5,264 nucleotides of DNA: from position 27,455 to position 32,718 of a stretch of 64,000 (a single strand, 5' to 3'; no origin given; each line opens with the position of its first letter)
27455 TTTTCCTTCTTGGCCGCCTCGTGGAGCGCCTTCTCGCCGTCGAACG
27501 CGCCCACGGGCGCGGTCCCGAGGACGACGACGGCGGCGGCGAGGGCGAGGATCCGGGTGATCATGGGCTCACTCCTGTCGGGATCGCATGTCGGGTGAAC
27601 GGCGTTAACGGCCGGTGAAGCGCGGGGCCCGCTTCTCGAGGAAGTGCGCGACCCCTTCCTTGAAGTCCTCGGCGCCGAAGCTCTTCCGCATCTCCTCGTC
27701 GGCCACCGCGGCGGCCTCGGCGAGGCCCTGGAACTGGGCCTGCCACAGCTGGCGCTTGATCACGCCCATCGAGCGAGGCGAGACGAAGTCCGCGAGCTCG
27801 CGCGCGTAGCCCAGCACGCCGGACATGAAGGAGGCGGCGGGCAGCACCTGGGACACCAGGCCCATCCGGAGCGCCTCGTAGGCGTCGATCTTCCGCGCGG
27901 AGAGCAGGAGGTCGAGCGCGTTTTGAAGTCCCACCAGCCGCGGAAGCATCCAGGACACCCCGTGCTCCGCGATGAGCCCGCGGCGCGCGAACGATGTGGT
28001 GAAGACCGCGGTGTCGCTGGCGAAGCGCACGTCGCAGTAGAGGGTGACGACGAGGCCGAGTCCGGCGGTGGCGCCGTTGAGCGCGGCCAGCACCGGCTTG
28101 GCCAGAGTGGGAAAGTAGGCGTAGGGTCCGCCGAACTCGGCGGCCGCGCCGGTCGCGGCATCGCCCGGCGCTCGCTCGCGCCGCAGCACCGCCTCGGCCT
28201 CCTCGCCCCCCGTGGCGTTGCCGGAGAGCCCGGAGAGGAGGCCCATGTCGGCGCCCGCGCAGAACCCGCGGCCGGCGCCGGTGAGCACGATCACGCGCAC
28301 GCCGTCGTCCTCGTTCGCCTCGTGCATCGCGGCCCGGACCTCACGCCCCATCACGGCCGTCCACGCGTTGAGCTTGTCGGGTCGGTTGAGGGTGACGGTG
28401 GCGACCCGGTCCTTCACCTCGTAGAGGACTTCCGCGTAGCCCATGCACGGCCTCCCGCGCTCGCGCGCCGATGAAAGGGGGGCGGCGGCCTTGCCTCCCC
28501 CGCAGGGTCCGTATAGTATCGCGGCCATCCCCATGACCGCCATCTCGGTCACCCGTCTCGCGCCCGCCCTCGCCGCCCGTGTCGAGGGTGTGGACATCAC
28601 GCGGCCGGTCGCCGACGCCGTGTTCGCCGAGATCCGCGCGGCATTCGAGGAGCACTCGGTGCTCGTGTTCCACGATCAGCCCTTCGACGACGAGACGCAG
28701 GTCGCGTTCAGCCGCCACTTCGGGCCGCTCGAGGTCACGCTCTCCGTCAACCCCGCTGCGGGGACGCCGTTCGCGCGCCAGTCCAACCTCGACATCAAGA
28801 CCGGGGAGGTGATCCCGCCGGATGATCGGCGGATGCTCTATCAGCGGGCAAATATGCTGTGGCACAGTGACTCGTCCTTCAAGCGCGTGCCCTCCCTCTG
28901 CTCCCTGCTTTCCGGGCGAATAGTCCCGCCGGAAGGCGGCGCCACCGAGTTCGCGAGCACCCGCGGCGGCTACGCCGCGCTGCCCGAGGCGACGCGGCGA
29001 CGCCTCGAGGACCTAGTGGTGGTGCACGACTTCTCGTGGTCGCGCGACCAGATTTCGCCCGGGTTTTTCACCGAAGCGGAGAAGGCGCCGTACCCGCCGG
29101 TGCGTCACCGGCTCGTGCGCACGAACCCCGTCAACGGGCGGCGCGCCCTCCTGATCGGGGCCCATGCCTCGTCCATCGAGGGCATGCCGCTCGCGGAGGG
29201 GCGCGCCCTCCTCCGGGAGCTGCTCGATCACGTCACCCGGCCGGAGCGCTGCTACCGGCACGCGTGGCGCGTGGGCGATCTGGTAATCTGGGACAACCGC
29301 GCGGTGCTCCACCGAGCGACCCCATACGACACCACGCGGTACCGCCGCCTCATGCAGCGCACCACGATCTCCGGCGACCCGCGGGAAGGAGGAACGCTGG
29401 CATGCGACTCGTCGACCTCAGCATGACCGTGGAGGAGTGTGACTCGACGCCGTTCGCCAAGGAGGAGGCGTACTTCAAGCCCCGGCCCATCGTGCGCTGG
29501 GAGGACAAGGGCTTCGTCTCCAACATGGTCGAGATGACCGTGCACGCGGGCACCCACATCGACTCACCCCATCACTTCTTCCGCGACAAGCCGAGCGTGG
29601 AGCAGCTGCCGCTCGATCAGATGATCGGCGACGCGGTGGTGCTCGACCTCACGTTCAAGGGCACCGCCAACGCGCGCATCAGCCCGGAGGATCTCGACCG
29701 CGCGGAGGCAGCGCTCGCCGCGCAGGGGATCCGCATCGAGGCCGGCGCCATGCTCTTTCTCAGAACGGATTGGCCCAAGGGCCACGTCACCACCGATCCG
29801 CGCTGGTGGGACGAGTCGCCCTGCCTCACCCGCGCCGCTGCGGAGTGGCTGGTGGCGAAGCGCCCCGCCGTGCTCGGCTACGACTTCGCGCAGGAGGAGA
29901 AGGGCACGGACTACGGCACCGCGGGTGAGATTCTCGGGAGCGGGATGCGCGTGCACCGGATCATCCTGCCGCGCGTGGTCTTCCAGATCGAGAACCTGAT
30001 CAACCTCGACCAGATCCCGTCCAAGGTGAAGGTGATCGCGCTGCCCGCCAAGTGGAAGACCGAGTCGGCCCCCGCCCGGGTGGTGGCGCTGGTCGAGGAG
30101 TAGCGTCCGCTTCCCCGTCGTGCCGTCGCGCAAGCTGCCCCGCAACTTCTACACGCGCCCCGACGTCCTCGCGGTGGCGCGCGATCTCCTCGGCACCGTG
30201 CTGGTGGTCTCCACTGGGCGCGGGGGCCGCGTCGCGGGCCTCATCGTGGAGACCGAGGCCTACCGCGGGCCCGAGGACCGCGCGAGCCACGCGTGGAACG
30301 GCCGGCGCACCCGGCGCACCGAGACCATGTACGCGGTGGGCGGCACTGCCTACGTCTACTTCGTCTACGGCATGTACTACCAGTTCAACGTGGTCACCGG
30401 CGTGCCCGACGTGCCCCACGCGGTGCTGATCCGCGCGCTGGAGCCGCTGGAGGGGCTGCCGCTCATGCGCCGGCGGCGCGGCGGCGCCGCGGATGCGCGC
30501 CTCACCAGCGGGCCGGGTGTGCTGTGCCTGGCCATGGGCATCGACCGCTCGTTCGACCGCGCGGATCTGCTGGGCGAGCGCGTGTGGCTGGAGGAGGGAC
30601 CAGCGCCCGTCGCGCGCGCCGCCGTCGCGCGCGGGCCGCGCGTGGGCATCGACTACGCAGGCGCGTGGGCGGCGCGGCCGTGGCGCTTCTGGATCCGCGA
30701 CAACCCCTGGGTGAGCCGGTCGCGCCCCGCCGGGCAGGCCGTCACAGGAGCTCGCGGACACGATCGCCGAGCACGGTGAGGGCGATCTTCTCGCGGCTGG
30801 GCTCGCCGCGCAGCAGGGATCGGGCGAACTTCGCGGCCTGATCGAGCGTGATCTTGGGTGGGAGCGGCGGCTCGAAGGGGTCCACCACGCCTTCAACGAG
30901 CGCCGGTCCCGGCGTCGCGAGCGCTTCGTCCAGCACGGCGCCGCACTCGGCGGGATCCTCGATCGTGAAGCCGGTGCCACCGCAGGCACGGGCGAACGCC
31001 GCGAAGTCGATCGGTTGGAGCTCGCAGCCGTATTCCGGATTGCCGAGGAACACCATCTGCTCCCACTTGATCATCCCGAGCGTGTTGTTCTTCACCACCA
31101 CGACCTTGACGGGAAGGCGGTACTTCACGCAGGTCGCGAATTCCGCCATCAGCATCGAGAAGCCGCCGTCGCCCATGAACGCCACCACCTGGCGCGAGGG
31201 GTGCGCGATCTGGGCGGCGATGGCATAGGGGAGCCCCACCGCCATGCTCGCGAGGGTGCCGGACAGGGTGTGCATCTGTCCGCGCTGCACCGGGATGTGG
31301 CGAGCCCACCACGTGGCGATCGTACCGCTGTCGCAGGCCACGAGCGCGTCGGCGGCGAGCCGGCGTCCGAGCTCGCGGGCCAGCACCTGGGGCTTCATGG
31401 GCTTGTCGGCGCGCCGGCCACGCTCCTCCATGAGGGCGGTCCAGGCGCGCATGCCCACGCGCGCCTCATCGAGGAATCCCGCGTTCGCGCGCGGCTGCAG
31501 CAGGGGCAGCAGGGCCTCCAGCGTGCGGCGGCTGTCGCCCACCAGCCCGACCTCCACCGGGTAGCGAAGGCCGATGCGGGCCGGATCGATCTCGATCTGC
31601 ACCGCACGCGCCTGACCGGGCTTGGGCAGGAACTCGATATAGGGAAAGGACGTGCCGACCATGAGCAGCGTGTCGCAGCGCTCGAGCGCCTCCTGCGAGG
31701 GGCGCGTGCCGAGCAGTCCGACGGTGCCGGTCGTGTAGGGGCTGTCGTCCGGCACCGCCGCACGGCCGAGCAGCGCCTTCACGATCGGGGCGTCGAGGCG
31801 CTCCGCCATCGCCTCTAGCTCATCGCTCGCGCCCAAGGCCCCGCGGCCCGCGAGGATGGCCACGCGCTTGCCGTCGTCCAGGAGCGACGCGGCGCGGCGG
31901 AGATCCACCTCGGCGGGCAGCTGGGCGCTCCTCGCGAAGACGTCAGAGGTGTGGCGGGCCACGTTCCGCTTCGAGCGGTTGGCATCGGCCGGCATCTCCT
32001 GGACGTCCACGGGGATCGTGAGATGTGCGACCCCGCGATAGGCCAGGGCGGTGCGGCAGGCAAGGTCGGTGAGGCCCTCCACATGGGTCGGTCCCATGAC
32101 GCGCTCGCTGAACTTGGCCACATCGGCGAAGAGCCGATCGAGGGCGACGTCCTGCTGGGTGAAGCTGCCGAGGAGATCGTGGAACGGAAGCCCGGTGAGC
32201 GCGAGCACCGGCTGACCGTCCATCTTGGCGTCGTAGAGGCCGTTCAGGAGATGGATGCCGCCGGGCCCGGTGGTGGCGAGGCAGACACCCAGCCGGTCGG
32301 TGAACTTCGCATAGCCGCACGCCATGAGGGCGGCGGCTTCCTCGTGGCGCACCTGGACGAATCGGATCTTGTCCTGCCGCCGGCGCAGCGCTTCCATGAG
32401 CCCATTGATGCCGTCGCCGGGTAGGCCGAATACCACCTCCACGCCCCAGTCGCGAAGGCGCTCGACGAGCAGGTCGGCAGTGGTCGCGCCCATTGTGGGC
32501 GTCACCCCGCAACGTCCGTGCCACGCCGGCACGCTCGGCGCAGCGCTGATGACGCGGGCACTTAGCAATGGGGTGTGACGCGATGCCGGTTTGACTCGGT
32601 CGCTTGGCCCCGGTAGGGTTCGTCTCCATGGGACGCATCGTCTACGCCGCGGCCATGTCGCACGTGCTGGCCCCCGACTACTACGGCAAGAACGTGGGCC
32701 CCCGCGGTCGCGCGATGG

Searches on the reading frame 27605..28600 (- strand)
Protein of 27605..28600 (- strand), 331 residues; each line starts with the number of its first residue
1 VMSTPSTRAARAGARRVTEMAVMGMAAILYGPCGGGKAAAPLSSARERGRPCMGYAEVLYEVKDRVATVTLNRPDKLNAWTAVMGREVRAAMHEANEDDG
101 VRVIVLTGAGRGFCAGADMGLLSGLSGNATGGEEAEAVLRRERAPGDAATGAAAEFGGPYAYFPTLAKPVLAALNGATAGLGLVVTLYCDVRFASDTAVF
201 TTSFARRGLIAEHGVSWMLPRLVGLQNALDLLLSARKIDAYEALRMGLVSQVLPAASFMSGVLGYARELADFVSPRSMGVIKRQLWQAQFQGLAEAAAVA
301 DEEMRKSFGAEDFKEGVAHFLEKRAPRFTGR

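Call 11: search_protein_families(library=pfam, proteins=[window:27605-28600:-], max_evalue=0.001)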
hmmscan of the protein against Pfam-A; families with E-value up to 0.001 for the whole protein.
window:27605-28600:- (331 aa): 2 families
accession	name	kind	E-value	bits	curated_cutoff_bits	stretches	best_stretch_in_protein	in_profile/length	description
PF00378.25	ECH_1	-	1.5e-48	165.7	27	2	165-330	86-250/251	Enoyl-CoA hydratase/isomerase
PF16113.10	ECH_2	-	1.5e-26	94.1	27.2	1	67-258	2-177/335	Enoyl-CoA hydratase/isomerase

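Call 66: search_protein_families(library=ncbifam, proteins=[window:27605-28600:-], max_evalue=1e-10)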
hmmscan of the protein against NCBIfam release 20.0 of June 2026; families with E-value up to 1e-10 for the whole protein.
window:27605-28600:- (331 aa): 66 families (the best 25 are shown)
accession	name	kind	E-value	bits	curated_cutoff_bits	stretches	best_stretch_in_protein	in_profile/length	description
NF004857.0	PRK06210.1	equivalog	2.2e-115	384.8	341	1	53-330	5-274/275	enoyl-CoA hydratase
NF006109.0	PRK08260.1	subfamily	9.3e-67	225.4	320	1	53-330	1-277/296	enoyl-CoA hydratase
TIGR02280.1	PaaB1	equivalog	1.2e-53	182.3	345.15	1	58-331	1-256/256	2-(1,2-epoxy-1,2-dihydrophenyl)acetyl-CoA isomerase PaaG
NF051848.1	EnCoAHydtEchA19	equivalog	4.2e-50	170.7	400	1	58-331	2-258/258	enoyl-CoA hydratase EchA19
NF004635.0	PRK05981.1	equivalog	7.2e-48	163.4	351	1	53-331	1-266/266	enoyl-CoA hydratase/isomerase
NF006699.0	PRK09245.1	subfamily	6.4e-46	156.7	354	1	58-331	5-266/266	crotonase/enoyl-CoA hydratase family protein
NF004840.0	PRK06190.1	equivalog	2.9e-45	154.9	253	1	57-307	5-235/260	enoyl-CoA hydratase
NF004517.0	PRK05862.1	equivalog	1.1e-44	152.9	396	2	164-330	91-256/257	enoyl-CoA hydratase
NF004781.0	PRK06127.1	subfamily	6.1e-43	147.4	291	1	57-331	12-269/269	enoyl-CoA hydratase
NF004525.0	PRK05870.1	equivalog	2.9e-41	142.1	285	1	56-318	3-244/249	enoyl-CoA hydratase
NF046063.1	oxepin_alt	equivalog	9.7e-41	139.9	300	1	60-327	4-254/254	oxepin-CoA hydrolase, alternative type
NF005700.0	PRK07511.1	subfamily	9.9e-41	140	274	1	57-329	4-259/260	enoyl-CoA hydratase family protein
NF042430.2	EnCoAhydt_DpgD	equivalog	1.5e-40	139.3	400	1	60-331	1-258/258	enoyl-CoA-hydratase DpgD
NF004796.0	PRK06144.1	subfamily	2.5e-40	138.6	272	2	165-331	100-262/262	enoyl-CoA hydratase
NF004519.0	PRK05864.1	equivalog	1e-39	136.6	337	2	166-329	108-273/276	enoyl-CoA hydratase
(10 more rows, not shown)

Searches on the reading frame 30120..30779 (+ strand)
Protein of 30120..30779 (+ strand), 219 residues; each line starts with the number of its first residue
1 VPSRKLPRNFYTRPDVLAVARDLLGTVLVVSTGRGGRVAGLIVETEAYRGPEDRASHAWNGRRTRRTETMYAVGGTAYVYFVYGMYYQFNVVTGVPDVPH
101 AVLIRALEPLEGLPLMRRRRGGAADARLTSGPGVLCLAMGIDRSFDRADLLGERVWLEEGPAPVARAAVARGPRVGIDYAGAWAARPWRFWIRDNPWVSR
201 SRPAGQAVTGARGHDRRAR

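Call 10: search_protein_families(library=pfam, proteins=[window:30120-30779:+], max_evalue=0.001)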
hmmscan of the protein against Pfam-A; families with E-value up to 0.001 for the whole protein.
window:30120-30779:+ (219 aa): 1 family
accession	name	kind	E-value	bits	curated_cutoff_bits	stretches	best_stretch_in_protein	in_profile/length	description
PF02245.21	Pur_DNA_glyco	-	5e-64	215.4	27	1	10-196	2-181/181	Methylpurine-DNA glycosylase (MPG)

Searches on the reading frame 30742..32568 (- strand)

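Call 10: search_protein_families(library=pfam, proteins=[window:30742-32568:-], max_evalue=0.001)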
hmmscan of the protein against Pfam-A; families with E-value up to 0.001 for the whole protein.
window:30742-32568:- (608 aa): 3 families
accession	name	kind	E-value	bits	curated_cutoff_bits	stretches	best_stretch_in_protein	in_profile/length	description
PF02775.26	TPP_enzyme_C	-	8.7e-43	146.2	21.9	1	413-559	1-150/151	Thiamine pyrophosphate enzyme, C-terminal TPP binding domain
PF00205.28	TPP_enzyme_M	-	2.3e-33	115.2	30.4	1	224-353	2-137/137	Thiamine pyrophosphate enzyme, central domain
PF02776.23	TPP_enzyme_N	-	1.1e-32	112.7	26.8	1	29-138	2-111/119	Thiamine pyrophosphate enzyme, N-terminal TPP binding domain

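Call 66: search_protein_families(library=ncbifam, proteins=[window:30742-32568:-], max_evalue=1e-10)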
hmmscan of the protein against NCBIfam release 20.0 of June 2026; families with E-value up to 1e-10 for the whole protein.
window:30742-32568:- (608 aa): 51 families (the best 25 are shown)
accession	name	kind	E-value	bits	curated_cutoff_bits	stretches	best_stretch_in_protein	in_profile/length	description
NF006129.0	PRK08273.1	equivalog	4.2e-197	656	724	1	28-598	3-581/598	thiamine pyrophosphate-requiring protein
NF006377.0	PRK08611.1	equivalog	1e-171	572.4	742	1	28-587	4-554/576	pyruvate oxidase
NF005040.0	PRK06457.1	equivalog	8.6e-142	473.2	788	1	29-588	3-544/549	pyruvate dehydrogenase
NF006591.0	PRK09124.1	equivalog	6.7e-134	447.3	792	1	28-587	3-554/574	ubiquinone-dependent pyruvate dehydrogenase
NF005114.0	PRK06546.1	equivalog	1.2e-132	443.3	893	1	28-585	3-552/578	pyruvate dehydrogenase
TIGR02720.1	pyruv_oxi_spxB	equivalog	7.6e-115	384.4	637.85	1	34-561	5-530/575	pyruvate oxidase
NF006187.0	PRK08322.1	equivalog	1.4e-92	310.9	509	1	29-563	3-529/548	acetolactate synthase large subunit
TIGR00118.1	acolac_lg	equivalog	1.7e-90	304.1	538.35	1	29-570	2-542/557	biosynthetic-type acetolactate synthase large subunit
NF004919.0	PRK06276.1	equivalog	9.9e-88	294.9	866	1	30-574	3-552/582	acetolactate synthase large subunit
NF004710.0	PRK06048.1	equivalog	1.1e-80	271.8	976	1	28-564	8-539/561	acetolactate synthase large subunit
NF006052.0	PRK08199.1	subfamily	7.2e-80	268.9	539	1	28-566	8-541/559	thiamine pyrophosphate protein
NF006378.0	PRK08617.1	equivalog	5.6e-77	259.4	510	1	28-563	8-539/556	acetolactate synthase AlsS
NF006524.0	PRK08978.1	equivalog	3.4e-76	256.7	738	1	30-564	3-526/548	acetolactate synthase 2 catalytic subunit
NF006122.0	PRK08266.1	subfamily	5.5e-76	256.2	571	1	28-561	4-523/543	hypothetical protein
NF006016.1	PRK08155.1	equivalog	6.3e-74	249.4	870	1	28-564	3-534/554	acetolactate synthase large subunit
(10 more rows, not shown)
